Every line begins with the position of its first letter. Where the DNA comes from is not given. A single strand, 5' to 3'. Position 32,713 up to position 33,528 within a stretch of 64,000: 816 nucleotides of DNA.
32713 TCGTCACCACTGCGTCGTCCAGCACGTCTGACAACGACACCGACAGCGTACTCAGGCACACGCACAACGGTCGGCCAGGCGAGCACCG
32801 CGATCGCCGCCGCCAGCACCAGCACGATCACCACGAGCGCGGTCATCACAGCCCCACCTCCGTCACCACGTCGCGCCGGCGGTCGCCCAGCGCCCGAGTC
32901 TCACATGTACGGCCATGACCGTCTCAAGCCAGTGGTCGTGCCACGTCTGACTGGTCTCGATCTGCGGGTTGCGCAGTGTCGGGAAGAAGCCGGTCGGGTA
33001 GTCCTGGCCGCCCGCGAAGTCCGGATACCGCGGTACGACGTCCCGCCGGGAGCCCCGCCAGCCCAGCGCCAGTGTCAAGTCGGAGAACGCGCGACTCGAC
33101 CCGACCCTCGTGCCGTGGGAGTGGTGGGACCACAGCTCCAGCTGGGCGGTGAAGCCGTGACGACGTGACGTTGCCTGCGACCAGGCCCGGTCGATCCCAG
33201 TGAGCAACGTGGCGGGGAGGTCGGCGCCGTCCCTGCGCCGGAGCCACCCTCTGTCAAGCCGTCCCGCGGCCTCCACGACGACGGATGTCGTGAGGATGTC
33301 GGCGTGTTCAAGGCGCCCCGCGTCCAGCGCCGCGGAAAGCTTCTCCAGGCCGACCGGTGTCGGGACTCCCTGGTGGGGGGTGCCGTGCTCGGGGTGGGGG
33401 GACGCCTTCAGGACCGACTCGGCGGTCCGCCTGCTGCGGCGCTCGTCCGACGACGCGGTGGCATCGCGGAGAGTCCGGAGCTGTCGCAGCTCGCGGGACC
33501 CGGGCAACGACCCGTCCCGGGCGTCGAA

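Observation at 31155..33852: Two-gene operon: TIR-domain protein with GUN4-like C-terminal domain + SPFH/flotillin-like membrane protein, abutting integrase/tRNA remnants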

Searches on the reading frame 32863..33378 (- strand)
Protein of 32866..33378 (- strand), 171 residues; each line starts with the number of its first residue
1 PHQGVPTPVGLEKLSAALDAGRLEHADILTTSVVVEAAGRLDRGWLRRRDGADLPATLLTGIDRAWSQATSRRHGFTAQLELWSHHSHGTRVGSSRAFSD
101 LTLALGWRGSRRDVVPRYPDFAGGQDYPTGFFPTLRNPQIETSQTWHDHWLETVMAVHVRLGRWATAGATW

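Call 52: search_solved_structures(query=A3, max_evalue=0.01, show_alignments=5)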
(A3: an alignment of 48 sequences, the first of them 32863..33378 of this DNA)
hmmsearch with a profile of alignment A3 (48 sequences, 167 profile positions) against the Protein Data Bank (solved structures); distinct sequences matched with E-value up to 0.01: 5.
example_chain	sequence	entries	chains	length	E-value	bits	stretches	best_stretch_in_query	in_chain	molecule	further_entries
1z3x_A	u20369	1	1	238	3e-12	49.7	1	12-132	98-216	putative cytidylyltransferase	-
1z3y_A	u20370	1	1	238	1.3e-11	47.7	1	12-132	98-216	putative cytidylyltransferase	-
7e2r_A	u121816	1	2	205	1.2e-10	44.5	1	7-120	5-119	Tetrapyrrole-binding protein, chloroplastic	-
1y6i_A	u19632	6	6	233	1.2e-08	38.1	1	17-110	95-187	Mg-chelatase cofactor GUN4 | Ycf53-like protein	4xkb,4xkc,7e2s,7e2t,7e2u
4ykb_A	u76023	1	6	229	5.2e-08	36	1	13-132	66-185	Tetrapyrrole-binding protein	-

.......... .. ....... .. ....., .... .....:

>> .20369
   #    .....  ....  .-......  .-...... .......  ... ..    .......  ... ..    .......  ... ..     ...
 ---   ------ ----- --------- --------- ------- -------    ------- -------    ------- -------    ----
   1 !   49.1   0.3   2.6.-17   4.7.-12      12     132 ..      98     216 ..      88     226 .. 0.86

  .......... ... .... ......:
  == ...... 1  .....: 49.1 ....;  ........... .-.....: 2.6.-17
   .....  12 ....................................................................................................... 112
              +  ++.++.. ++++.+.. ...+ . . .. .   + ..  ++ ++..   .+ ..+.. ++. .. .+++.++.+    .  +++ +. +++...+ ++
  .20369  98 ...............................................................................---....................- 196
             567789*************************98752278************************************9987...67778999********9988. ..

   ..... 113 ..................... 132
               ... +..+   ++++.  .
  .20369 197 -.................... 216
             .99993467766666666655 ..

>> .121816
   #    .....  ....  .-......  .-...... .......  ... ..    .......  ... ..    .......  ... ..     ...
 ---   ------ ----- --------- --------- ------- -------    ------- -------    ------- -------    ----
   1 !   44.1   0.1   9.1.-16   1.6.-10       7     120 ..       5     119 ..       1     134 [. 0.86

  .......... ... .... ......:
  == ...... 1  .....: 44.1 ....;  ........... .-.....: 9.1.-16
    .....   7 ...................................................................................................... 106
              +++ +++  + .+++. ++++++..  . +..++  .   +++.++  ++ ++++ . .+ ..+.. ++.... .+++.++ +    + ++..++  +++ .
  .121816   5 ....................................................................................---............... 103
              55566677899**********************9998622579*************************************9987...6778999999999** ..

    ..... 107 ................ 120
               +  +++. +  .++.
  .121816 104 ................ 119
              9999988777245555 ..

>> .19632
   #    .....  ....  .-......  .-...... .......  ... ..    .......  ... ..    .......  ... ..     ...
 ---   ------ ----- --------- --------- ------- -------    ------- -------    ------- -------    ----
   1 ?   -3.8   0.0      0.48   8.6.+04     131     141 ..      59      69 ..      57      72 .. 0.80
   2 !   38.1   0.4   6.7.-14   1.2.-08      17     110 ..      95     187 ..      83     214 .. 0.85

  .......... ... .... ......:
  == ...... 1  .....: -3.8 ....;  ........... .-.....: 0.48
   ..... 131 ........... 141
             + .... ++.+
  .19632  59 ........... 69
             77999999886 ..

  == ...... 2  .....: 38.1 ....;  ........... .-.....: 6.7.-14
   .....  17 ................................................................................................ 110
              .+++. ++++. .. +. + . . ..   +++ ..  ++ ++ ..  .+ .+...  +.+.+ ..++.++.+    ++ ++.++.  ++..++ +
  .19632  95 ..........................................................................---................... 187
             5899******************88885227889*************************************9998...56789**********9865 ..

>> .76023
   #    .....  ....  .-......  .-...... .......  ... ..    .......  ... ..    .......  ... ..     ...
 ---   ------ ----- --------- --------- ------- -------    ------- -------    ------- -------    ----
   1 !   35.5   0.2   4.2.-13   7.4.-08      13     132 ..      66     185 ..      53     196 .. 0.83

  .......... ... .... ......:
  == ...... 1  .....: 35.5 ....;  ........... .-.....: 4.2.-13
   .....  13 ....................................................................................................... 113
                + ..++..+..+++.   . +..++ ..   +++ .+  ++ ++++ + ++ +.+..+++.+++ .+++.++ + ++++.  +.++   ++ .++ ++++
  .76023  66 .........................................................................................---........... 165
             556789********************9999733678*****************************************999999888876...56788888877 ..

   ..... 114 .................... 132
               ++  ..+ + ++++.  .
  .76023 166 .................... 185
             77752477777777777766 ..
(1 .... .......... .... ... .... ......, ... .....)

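Call 68: find_related_loci(query=A3, collection=viral_contigs, flank=10000)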
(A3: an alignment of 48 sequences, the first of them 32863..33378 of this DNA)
Query A3 (171 aa) in viral_contigs; peptide patterns used: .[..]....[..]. (x = any residue, [..] = any of these).
9 stretches matched a pattern, but none encodes a relative of the query by tblastn (E <= 1e-3).

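Call 77: find_related_loci(query=A3, collection=metagenome_contigs, flank=7000)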
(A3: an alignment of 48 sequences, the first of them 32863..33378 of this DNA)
Query A3 (171 aa) in metagenome_contigs; peptide patterns used: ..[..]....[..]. (x = any residue, [..] = any of these).
32 stretches matched a pattern; 18 encode a relative of the query (tblastn E <= 1e-3); 18 distinct loci.
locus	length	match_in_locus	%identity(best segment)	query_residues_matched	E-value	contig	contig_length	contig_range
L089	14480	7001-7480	56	5-164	3e-54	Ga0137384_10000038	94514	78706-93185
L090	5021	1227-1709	52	1-161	3e-50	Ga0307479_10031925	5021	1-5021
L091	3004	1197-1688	54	3-164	2e-49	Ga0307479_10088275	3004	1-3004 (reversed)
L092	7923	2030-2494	52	11-165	1e-46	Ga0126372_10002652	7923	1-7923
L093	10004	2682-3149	49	11-164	6e-45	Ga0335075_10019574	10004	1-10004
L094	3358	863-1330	46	1-161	5e-39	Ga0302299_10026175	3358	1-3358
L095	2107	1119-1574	48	5-161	4e-39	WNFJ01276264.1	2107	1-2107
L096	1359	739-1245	45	7-164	7e-39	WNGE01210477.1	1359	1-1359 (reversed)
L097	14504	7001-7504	45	7-164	3e-37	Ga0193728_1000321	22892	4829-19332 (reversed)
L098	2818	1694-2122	48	13-161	9e-36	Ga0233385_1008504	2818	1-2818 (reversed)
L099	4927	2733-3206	47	5-164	1e-33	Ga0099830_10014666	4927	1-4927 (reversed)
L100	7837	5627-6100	47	5-164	1e-33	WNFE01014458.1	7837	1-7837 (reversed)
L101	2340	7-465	42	10-164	4e-32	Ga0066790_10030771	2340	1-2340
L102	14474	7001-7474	45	5-164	2e-29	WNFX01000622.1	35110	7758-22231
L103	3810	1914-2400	46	1-164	3e-33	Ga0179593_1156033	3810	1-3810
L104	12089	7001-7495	38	2-163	9e-26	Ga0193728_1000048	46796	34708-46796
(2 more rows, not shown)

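Call 80: search_protein_families(library=pfam, proteins=[L104:6071-7495:+, L104:5277-6053:+], max_evalue=0.05)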
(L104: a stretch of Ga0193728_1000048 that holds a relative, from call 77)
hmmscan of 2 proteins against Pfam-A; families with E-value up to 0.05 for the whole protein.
L104:6071-7495:+ (475 aa): 1 family
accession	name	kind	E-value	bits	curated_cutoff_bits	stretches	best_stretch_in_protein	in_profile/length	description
PF05419.17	GUN4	-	1.2e-12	48.6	29.2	1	330-446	10-124/141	GUN4-like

L104:5277-6053:+ (259 aa): 2 families
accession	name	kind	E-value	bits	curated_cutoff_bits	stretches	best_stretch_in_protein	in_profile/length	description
PF00027.35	cNMP_binding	-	3.2e-16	59.5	27.5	1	51-138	2-89/89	Cyclic nucleotide-binding domain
PF13545.12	HTH_Crp_2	-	3.8e-10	40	27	1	171-243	2-69/70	Crp-like helix-turn-helix domain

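Call 101: search_protein_representatives(protein=window:32866-33378:-)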
Query: 171 residues. Proteins with E-value up to 0.001 (for the whole library): 468; up to 1e-10: 99; up to 1e-30: 21. The best 150 are listed.
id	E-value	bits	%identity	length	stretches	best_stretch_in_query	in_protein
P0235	4.0e-41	157.1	49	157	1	13-168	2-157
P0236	5.4e-41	156.7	46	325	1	6-165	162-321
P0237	3.4e-40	154.1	49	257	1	6-165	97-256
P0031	1.2e-38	149.0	46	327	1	10-166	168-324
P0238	6.0e-37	143.5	49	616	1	11-165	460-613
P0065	9.1e-37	142.9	55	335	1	11-162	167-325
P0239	1.1e-35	139.3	47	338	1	18-167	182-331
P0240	1.9e-35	138.6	45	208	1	5-165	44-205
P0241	2.2e-35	138.4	51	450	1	3-166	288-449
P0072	1.7e-34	135.5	46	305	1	9-166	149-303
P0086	3.2e-32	128.1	49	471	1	5-162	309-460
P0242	6.6e-32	127.1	47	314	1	5-165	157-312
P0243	8.1e-32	126.8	44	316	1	10-165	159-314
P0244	9.9e-32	126.5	45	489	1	6-165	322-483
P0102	1.3e-31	126.1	46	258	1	4-165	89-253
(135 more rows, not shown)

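Call 103: search_protein_families(library=pfam, alignment_id=A6, max_evalue=0.0001)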
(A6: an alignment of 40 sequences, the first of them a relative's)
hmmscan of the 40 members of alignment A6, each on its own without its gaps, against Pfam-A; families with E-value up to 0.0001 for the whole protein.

A. member 1, P0238 (616 aa): 4 families
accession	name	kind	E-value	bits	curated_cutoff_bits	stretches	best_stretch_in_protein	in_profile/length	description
PF19969.4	VMAP-M8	-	6.7e-20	71.9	27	1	191-283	1-92/97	vWA-MoxR associated protein middle region (VMAP-M) 8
PF13676.11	TIR_2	-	5.3e-14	53.2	28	1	306-411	1-112/122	TIR domain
PF13365.12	Trypsin_2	-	2.2e-10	41.9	27.6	1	17-162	1-144/144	Trypsin-like peptidase domain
PF05419.17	GUN4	-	3.6e-09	37.3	29.2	1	461-583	9-125/141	GUN4-like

B. families by the number of members that match (of 40 scanned): 20 families
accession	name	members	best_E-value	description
PF05419.17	GUN4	39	3.6e-146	GUN4-like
PF13676.11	TIR_2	19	3e-42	TIR domain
PF00656.27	Peptidase_C14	7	2.4e-43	Caspase domain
PF01582.25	TIR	7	6.1e-14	TIR domain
PF00069.31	Pkinase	4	8.6e-43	Protein kinase domain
PF07714.23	PK_Tyr_Ser-Thr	4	4.8e-30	Protein tyrosine and serine/threonine kinase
PF01636.29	APH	3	1.3e-09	Phosphotransferase enzyme family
PF03109.22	ABC1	3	2.9e-09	ABC1 atypical kinase-like domain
PF08937.16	ThsB_TIR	2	7.8e-07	Thoeris protein ThsB, TIR-like domain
PF06293.20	Kdo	2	6.1e-06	Lipopolysaccharide kinase (Kdo/WaaP) family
PF03704.23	BTAD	1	5.4e-30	Bacterial transcriptional activator domain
PF19955.5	EAD1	1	2.9e-28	Effector-associated domain 1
PF14516.12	AAA_35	1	1.1e-26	AAA-like domain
PF19969.4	VMAP-M8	1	6.7e-20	vWA-MoxR associated protein middle region (VMAP-M) 8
PF08357.16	SEFIR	1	1e-13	SEFIR domain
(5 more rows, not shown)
